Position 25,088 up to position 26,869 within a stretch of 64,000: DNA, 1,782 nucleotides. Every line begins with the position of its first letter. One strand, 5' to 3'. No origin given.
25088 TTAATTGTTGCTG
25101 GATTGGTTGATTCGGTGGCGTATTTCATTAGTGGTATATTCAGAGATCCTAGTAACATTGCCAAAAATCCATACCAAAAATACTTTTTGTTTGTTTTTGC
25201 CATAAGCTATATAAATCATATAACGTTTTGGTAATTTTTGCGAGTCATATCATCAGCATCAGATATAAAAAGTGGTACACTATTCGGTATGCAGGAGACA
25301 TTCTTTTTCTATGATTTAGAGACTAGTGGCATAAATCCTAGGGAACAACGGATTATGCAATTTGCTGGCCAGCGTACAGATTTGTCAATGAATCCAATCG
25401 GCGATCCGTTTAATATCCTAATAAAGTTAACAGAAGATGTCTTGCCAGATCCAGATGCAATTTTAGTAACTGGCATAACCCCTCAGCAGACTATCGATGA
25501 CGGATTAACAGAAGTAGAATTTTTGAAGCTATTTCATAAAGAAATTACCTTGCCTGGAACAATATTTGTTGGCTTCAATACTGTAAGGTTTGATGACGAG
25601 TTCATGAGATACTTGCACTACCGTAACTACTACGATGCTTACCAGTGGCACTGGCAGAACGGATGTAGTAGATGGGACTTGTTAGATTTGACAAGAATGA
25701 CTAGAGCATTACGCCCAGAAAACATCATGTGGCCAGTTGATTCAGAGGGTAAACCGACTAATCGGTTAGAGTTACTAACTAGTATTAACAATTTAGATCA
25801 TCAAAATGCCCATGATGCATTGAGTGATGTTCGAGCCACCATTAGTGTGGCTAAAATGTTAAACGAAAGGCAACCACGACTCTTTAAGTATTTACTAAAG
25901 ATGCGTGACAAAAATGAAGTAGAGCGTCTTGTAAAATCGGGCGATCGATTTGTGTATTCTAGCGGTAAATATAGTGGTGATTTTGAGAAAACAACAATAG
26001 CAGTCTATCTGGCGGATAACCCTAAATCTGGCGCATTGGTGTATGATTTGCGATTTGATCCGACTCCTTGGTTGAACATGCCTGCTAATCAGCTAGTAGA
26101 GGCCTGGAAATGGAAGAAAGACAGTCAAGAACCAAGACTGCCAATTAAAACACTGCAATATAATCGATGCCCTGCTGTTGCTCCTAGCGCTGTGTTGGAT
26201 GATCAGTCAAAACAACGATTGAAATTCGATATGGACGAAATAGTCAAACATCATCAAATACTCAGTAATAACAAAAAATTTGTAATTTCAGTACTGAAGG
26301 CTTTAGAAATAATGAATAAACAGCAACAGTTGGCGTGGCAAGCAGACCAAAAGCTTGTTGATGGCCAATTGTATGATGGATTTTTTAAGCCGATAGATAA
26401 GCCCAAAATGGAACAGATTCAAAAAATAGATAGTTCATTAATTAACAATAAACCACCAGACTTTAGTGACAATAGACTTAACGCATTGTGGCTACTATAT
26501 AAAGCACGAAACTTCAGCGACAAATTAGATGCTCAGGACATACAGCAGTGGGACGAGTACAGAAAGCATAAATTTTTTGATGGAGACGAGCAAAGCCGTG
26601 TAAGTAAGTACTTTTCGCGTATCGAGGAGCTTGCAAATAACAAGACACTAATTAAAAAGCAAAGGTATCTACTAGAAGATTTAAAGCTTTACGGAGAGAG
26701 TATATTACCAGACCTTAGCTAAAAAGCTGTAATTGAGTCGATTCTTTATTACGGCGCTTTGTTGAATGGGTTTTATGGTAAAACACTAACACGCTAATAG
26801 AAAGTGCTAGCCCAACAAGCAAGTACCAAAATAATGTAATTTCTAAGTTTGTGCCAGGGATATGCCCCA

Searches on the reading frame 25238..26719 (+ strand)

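Call 69: search_protein_families(library=pfam, proteins=[window:25238-26719:+], max_evalue=0.00001)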
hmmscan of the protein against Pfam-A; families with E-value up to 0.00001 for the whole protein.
window:25238-26719:+ (494 aa): 2 families
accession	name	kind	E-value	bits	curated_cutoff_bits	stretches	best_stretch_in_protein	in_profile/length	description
PF08411.15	Exonuc_X-T_C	-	3.9e-51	174.2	27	1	223-487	1-268/269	Exonuclease C-terminal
PF00929.31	RNase_T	-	1.2e-19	71.9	24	1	24-204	2-163/164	Exonuclease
